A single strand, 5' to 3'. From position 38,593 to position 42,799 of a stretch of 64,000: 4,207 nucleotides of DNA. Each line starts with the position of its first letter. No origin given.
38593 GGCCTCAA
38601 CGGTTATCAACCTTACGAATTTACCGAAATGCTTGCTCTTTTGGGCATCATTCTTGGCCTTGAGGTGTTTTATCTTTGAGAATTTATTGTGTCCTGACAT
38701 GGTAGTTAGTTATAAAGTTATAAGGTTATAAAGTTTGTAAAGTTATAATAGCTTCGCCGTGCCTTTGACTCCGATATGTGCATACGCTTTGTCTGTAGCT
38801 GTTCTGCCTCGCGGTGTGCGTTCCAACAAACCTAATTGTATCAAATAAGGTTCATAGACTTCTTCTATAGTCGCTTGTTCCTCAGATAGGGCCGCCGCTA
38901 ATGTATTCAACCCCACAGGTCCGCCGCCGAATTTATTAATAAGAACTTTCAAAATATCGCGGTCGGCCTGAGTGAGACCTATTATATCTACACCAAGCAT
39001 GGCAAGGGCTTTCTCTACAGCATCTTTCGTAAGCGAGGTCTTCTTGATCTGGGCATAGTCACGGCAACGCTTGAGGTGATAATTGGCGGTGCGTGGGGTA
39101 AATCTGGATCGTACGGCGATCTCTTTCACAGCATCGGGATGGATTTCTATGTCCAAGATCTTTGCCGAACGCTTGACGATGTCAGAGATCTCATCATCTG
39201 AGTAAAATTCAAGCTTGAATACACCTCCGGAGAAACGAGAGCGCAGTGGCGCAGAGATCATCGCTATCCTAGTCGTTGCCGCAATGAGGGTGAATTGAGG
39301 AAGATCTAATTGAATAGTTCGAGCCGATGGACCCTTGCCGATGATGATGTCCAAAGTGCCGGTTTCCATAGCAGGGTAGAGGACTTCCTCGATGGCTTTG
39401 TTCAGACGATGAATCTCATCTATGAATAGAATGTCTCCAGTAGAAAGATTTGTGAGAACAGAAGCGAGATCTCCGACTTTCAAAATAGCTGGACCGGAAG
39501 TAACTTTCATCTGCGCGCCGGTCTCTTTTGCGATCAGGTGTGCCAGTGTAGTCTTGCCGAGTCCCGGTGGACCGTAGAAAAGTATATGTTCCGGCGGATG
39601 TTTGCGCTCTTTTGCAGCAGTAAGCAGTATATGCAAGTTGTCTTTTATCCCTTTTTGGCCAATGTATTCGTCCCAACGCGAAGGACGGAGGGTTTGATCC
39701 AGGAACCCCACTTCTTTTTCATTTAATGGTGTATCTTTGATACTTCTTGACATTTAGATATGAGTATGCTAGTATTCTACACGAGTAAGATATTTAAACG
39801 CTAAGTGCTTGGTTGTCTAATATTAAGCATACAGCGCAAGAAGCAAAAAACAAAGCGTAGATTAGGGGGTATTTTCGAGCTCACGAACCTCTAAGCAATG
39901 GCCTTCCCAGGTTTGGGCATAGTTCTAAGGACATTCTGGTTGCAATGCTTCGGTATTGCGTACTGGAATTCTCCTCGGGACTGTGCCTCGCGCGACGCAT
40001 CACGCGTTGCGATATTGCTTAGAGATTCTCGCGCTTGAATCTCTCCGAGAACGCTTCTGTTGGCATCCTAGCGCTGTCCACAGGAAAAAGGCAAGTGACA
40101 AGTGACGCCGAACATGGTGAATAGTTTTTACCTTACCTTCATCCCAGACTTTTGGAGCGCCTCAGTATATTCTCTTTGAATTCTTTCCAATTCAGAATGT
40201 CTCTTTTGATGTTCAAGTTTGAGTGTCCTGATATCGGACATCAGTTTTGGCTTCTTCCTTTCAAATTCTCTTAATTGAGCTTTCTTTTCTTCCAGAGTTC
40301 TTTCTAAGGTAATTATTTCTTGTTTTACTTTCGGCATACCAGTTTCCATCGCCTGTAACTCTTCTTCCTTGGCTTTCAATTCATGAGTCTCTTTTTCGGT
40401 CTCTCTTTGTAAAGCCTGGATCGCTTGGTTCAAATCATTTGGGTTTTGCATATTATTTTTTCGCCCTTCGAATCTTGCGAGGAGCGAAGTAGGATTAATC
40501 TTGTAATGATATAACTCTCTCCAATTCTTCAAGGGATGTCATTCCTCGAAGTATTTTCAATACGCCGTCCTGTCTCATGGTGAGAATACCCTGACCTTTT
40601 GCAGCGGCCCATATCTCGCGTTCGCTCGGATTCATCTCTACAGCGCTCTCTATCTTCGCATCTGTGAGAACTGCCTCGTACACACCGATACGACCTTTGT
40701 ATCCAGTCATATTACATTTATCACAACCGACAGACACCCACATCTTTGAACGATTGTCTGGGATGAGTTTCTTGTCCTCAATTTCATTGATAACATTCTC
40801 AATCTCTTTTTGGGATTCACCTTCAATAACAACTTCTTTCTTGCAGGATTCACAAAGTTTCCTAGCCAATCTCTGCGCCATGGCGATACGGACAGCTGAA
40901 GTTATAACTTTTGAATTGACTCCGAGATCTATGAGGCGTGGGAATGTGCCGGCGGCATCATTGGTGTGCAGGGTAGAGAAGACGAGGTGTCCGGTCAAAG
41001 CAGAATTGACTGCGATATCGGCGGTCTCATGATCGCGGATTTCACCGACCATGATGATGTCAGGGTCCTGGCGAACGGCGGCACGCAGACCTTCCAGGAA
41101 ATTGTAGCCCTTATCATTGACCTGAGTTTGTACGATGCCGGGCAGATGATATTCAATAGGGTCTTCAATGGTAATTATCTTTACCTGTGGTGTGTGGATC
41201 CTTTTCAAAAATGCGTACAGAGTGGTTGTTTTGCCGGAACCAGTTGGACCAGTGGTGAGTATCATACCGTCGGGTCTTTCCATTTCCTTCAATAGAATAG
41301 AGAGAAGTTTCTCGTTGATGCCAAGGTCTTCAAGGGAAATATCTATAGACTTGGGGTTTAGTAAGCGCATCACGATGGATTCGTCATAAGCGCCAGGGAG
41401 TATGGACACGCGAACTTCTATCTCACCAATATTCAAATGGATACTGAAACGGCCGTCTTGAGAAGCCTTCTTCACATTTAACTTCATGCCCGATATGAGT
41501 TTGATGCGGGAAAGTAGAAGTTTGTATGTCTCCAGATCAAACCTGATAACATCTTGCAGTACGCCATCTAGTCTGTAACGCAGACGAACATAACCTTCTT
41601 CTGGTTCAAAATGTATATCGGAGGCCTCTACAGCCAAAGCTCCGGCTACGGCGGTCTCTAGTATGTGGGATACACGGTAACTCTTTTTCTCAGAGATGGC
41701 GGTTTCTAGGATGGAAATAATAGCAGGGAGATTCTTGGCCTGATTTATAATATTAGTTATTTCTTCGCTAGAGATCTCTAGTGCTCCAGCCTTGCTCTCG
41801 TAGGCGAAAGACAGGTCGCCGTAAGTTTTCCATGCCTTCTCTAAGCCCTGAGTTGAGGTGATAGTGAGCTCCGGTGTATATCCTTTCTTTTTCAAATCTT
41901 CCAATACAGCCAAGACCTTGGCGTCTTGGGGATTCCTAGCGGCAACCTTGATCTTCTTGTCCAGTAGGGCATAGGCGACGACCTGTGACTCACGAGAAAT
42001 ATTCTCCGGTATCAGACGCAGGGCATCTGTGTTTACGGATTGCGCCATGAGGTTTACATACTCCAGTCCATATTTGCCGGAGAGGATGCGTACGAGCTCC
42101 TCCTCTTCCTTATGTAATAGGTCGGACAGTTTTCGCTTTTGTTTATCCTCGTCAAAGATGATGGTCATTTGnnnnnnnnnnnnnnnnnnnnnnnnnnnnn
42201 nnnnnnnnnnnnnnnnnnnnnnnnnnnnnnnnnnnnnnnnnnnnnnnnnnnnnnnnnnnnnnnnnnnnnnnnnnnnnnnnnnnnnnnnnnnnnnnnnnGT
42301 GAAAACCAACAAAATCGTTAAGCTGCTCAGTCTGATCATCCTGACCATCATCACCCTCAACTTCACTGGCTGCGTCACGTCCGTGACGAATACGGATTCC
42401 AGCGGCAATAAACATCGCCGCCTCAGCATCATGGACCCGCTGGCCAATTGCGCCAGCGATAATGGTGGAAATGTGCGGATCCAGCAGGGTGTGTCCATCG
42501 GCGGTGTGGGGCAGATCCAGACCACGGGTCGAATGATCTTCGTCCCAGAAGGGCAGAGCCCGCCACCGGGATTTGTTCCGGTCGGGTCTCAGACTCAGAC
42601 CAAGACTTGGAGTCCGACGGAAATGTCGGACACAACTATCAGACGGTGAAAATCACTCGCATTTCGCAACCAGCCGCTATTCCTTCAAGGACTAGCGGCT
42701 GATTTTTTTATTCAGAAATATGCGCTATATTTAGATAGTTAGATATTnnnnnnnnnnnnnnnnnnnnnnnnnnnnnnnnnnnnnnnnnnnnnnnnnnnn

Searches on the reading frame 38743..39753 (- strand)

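Call 36: search_protein_families(library=pfam, proteins=[window:38743-39753:-], max_evalue=0.01)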
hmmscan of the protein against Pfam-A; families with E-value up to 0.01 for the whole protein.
window:38743-39753:- (336 aa): 22 families
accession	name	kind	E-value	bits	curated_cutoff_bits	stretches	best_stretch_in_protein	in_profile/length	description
PF05496.18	RuvB_N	-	7.2e-70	234.3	27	1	22-175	1-154/159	Holliday junction DNA helicase RuvB P-loop domain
PF05491.19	RuvB_C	-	2.2e-26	92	24.7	1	259-327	3-71/72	RuvB C-terminal winged helix domain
PF17864.7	AAA_lid_4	-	3.5e-22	78.4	27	1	184-256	1-74/74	RuvB AAA lid domain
PF00004.35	AAA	-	6.5e-21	75.6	21.2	1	57-175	1-124/131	ATPase family associated with various cellular activities (AAA)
PF07728.20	AAA_5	-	1.4e-10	41.8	22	1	56-174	1-139/139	AAA domain (dynein-related subfamily)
PF06068.19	TIP49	-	3.7e-05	23.5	23.8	1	26-85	22-81/347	TIP49 P-loop domain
PF00910.28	RNA_helicase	-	6.2e-05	23.9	21.5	1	57-129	1-75/105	RNA helicase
PF01078.27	Mg_chelatase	-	7.9e-05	22.6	20.3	0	56-74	24-42/207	Magnesium chelatase, subunit ChlI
PF00931.28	NB-ARC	-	0.00028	20.7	23.5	0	51-77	15-41/248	NB-ARC domain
PF00158.32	Sigma54_activat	-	0.00049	20.3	20.2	0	104-161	92-142/168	Sigma-54 interaction domain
PF13173.12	AAA_14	-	0.00055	20.4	27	1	57-137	5-94/129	AAA domain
PF13401.12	AAA_22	-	0.00096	19.9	27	0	55-78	6-29/130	AAA domain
PF13191.12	AAA_16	-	0.0012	19.8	32.6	0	45-81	14-51/167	AAA ATPase domain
PF00493.29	MCM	-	0.0012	18.5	23.3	0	31-136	27-152/224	MCM P-loop domain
PF07724.20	AAA_2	-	0.0015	19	27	0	107-135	77-105/166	AAA domain (Cdc48 subfamily)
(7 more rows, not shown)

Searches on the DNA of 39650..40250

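Call 18: search_rna_families(source=window, start=39650, end=40250, threshold=evalue, max_evalue=10, show_alignments=2)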
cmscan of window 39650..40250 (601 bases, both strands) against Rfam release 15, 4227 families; matches with E-value up to 10: 1.
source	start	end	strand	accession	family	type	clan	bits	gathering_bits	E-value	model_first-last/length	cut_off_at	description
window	39918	39986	+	RF00464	mir-92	Gene; miRNA;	CL00137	12.1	47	9.9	1-80/80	no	mir-92 microRNA precursor family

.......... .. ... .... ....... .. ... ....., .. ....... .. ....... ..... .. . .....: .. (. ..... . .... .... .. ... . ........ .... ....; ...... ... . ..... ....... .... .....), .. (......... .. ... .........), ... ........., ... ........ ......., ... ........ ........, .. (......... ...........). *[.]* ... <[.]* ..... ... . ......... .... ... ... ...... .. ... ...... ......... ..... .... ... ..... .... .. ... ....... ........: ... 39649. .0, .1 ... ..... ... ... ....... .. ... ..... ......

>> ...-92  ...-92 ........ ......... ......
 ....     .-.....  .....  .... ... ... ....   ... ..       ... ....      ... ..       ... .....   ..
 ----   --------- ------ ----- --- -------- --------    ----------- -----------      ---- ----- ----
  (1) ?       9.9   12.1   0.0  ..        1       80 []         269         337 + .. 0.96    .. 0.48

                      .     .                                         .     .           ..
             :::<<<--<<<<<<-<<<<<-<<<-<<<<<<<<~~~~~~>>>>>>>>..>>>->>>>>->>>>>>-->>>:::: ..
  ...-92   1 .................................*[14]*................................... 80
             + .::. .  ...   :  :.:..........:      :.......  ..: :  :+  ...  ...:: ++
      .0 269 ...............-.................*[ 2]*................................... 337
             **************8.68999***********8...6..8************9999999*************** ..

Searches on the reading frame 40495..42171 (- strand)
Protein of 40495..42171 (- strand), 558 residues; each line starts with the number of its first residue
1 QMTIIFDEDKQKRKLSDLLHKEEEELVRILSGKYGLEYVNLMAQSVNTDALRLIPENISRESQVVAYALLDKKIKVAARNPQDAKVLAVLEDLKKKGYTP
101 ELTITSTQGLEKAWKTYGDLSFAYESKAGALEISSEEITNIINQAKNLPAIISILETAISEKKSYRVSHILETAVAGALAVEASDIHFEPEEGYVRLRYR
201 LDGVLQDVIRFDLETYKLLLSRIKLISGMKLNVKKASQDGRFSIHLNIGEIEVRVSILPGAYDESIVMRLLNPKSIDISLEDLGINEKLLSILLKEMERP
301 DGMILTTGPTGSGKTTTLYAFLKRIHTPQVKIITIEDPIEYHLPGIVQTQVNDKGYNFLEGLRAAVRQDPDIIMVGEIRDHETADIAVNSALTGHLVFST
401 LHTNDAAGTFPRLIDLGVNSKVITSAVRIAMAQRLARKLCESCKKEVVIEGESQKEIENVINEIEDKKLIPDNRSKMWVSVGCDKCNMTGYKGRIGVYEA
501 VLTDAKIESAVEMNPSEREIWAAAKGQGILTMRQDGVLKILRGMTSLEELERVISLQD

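Call 36: search_protein_families(library=pfam, proteins=[window:40495-42171:-], max_evalue=0.01)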
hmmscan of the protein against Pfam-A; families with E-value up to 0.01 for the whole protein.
window:40495-42171:- (558 aa): 6 families
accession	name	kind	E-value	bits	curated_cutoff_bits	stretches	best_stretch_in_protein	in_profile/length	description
PF00437.27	T2SSE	-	9e-117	390.3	24.9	1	165-552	6-370/370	Type II/IV secretion system protein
PF05157.20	MshEN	-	2e-06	28.2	23.1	1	34-95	1-62/90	MshEN domain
PF25199.1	nSTAND_NTPase5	-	6.5e-05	23.2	34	1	285-344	24-85/145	Novel STAND NTPase 5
PF00004.35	AAA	-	0.00016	22.6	21.2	0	304-379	1-67/131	ATPase family associated with various cellular activities (AAA)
PF13401.12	AAA_22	-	0.0025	18.6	27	1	300-332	4-39/130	AAA domain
PF13191.12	AAA_16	-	0.0034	18.3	32.6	1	292-342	14-63/167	AAA ATPase domain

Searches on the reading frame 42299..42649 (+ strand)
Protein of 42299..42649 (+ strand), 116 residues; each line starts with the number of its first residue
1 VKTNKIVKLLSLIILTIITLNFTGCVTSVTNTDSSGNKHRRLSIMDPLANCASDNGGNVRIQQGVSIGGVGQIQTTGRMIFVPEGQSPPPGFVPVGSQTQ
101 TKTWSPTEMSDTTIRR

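Call 36: search_protein_families(library=pfam, proteins=[window:42299-42649:+], max_evalue=0.01)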
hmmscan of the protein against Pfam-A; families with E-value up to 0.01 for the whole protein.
window:42299-42649:+ (116 aa): 0 families

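Call 40: find_homologous_proteins(query=window:42299-42646:+, max_evalue=0.01)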
Query window:42299-42646:+ (116 aa): 1 proteins with E <= 0.01 among 4 candidates.
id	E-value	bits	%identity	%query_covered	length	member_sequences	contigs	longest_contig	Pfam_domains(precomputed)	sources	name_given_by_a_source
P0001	1.8e-69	249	100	100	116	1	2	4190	-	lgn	-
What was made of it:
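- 42299..42649 (+): A 116-aa orphan lipoprotein gene with a signal peptide and an FTGC lipobox. GC3 is 0.70. Only itself among 5.8 billion proteins (call 40).
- The lipoprotein is an orphan (call 40).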

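Call 56: find_related_loci(query=window:42299-42646:+, collection=viral_contigs, flank=3000)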
Query window:42299-42646:+ (116 aa) in viral_contigs; peptide patterns used: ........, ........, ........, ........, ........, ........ (x = any residue, [..] = any of these).
11 stretches matched a pattern, but none encodes a relative of the query by tblastn (E <= 1e-3).
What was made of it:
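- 42299..42649 (+): No viral relatives (call 56).
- Tried and rejected: The lipoprotein has no relatives in viral contigs (call 56).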

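Call 82: search_protein_families(library=ncbifam, proteins=[window:42299-42646:+], max_evalue=1)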
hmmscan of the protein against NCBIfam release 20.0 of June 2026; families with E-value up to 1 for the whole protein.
window:42299-42646:+ (116 aa): 1 family
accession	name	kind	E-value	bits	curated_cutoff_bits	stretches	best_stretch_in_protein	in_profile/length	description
NF040904.1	PhrA_Strep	subfamily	0.24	11.6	40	1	2-22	2-23/56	PhrA family quorum-sensing system peptide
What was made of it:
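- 42299..42649 (+): No Pfam or NCBIfam family (calls 36, 82).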
